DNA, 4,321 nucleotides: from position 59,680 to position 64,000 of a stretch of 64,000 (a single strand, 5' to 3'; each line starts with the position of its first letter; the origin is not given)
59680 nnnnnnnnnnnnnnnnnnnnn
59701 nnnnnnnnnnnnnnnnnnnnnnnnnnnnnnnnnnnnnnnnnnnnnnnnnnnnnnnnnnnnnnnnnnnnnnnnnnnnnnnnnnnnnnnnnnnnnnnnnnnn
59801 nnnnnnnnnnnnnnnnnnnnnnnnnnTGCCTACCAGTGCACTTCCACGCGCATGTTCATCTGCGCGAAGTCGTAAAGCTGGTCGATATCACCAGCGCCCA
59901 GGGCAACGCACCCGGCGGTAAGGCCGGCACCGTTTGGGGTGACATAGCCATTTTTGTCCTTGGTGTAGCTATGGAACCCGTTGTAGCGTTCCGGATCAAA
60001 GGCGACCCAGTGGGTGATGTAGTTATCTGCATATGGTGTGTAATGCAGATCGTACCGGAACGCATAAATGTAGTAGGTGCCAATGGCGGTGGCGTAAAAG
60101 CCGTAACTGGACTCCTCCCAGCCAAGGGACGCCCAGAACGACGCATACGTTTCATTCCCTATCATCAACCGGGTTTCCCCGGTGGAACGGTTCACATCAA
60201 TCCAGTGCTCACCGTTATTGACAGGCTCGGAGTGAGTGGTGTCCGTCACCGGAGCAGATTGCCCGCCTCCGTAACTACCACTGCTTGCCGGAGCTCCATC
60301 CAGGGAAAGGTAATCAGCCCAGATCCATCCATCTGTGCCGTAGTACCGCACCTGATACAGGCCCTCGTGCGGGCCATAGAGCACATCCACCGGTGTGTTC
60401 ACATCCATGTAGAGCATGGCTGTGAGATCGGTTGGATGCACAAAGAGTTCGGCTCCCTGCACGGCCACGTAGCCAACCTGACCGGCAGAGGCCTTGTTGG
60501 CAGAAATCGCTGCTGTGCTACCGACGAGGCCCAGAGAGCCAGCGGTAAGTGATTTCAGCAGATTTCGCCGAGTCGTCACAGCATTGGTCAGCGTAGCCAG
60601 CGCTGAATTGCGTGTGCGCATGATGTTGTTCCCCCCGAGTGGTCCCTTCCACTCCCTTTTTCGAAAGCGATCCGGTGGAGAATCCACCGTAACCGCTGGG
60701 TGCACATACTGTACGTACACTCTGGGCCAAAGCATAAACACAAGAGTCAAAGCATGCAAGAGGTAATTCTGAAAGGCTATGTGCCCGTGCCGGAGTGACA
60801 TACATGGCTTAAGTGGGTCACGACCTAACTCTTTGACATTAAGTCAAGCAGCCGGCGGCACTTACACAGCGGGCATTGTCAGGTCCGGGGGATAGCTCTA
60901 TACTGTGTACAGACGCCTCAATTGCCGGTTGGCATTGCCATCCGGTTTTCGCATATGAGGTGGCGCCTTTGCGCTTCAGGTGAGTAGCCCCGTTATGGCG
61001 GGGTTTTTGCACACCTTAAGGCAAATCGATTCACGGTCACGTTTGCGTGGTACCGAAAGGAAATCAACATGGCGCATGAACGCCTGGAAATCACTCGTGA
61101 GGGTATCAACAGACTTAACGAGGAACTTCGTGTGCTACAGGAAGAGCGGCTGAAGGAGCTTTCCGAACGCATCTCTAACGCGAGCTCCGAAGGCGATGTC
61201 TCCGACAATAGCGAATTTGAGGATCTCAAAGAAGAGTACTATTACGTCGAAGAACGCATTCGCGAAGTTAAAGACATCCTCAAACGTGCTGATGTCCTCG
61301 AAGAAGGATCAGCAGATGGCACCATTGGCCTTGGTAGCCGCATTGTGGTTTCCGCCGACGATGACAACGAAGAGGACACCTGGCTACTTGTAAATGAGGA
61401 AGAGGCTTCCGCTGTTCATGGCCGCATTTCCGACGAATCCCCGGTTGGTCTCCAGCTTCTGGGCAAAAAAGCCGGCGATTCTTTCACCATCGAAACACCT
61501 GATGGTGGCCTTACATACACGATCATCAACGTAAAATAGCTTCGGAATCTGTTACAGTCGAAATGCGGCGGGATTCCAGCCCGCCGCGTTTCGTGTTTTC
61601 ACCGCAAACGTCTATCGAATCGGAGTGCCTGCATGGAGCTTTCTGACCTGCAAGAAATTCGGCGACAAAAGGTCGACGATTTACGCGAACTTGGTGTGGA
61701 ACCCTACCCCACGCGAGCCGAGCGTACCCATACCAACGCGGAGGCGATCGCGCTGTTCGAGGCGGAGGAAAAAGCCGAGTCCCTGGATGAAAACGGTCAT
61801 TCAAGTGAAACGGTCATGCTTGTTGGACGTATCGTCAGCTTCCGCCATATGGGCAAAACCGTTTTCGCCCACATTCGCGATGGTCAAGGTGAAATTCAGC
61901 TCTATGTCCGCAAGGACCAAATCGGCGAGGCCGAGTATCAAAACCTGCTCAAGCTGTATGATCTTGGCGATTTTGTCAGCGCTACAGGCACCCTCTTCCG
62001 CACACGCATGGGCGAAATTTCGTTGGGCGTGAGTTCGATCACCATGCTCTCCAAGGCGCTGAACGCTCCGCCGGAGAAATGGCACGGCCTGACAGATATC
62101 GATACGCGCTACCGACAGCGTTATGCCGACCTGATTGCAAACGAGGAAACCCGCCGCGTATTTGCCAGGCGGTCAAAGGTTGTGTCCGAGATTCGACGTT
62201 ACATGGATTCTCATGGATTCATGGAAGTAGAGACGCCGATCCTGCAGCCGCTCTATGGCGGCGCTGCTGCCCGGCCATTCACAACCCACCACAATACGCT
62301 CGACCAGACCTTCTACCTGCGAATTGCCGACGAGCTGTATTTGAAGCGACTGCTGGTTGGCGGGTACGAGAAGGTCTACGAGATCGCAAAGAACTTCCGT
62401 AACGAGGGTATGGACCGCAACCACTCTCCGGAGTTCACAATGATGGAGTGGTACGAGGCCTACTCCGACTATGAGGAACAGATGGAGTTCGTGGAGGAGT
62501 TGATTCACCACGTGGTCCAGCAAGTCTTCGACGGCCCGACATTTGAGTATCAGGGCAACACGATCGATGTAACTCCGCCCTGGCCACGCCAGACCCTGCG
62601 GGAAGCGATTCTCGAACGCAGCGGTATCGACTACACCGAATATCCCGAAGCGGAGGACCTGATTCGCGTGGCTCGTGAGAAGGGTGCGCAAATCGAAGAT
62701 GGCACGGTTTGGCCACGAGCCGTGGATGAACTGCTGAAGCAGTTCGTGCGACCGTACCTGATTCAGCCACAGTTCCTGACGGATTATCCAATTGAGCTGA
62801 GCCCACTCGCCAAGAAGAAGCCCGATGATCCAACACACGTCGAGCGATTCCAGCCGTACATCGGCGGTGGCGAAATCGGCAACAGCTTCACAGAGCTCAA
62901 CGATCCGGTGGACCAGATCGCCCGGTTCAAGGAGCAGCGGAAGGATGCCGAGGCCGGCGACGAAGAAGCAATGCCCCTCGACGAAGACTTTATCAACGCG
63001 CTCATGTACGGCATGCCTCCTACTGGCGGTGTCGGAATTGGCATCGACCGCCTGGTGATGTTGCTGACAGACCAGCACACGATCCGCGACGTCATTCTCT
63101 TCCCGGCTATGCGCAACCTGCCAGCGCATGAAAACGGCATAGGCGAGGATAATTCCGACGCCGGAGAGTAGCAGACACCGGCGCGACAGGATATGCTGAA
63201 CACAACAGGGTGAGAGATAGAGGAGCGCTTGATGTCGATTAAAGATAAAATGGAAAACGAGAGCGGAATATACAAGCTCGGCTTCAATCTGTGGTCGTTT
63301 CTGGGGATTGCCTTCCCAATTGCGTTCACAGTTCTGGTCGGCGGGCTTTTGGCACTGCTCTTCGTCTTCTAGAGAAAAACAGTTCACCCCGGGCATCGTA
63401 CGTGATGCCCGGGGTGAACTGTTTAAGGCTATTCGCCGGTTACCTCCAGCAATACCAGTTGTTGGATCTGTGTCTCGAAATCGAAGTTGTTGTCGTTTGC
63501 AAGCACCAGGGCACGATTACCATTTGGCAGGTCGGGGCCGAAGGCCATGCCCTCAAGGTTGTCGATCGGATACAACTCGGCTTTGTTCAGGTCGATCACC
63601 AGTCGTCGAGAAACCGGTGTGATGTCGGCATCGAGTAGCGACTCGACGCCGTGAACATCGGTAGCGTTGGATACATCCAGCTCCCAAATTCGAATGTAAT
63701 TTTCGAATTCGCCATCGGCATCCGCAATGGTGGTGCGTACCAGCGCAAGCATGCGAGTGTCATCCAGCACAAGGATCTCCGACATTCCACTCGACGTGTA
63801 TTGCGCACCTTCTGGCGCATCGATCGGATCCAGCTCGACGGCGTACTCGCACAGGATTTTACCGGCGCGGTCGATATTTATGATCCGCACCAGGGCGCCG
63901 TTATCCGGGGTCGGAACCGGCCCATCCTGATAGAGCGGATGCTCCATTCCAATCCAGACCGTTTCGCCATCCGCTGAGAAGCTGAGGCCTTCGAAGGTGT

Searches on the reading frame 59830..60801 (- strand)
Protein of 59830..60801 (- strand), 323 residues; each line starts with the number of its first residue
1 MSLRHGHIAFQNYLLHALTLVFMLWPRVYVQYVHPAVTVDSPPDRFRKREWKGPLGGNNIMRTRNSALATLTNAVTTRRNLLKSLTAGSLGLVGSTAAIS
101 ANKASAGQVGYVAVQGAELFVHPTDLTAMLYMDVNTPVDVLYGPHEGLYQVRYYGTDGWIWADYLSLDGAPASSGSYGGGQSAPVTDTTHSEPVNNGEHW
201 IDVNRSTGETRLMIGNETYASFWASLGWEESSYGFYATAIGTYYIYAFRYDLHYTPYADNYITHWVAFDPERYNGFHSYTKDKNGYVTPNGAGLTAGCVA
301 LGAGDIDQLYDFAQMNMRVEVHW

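Call 42: search_protein_families(library=pfam, proteins=[window:59830-60801:-], max_evalue=0.0001)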
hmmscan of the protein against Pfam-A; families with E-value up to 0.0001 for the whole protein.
window:59830-60801:- (323 aa): 1 family
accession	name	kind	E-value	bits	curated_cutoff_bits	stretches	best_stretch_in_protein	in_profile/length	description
PF03734.19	YkuD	-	7.1e-11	43.3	23.4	1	199-321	2-146/146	L,D-transpeptidase catalytic domain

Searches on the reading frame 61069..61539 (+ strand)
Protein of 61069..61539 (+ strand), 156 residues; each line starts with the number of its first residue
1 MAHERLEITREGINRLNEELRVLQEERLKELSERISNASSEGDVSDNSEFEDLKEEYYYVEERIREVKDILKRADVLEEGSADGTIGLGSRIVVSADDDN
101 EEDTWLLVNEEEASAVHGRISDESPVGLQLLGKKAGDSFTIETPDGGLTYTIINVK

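Call 42: search_protein_families(library=pfam, proteins=[window:61069-61539:+], max_evalue=0.0001)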
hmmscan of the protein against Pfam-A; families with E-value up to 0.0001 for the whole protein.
window:61069-61539:+ (156 aa): 2 families
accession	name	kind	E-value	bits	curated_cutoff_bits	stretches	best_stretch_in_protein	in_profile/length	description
PF01272.25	GreA_GreB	-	1.7e-19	70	26.9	1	83-156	3-76/77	Transcription elongation factor, GreA/GreB, C-term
PF03449.20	GreA_GreB_N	-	1.6e-16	60.7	24.5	1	8-76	3-71/71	Transcription elongation factor, N-terminal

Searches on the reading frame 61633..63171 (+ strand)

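Call 42: search_protein_families(library=pfam, proteins=[window:61633-63171:+], max_evalue=0.0001)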
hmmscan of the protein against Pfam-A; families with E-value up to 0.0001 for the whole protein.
window:61633-63171:+ (512 aa): 2 families
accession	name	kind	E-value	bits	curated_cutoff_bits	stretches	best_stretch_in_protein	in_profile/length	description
PF00152.25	tRNA-synt_2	-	1.5e-88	297.2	25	1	156-493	2-307/308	tRNA synthetases class II (D, K and N)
PF01336.31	tRNA_anti-codon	-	2.8e-14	53.2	27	1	61-139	1-75/75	OB-fold nucleic acid binding domain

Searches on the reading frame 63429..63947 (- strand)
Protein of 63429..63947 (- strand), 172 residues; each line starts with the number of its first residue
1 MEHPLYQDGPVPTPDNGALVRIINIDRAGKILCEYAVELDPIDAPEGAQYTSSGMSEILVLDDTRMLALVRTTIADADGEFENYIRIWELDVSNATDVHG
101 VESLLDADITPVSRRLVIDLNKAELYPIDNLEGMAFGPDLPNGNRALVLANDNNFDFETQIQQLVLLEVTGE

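Call 42: search_protein_families(library=pfam, proteins=[window:63429-63947:-], max_evalue=0.0001)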
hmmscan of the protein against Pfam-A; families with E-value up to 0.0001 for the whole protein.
window:63429-63947:- (172 aa): 1 family
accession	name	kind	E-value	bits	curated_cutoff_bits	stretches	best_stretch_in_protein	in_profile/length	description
PF13449.12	Phytase-like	-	1.9e-32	113.8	27.6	1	1-155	142-284/284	Esterase-like activity of phytase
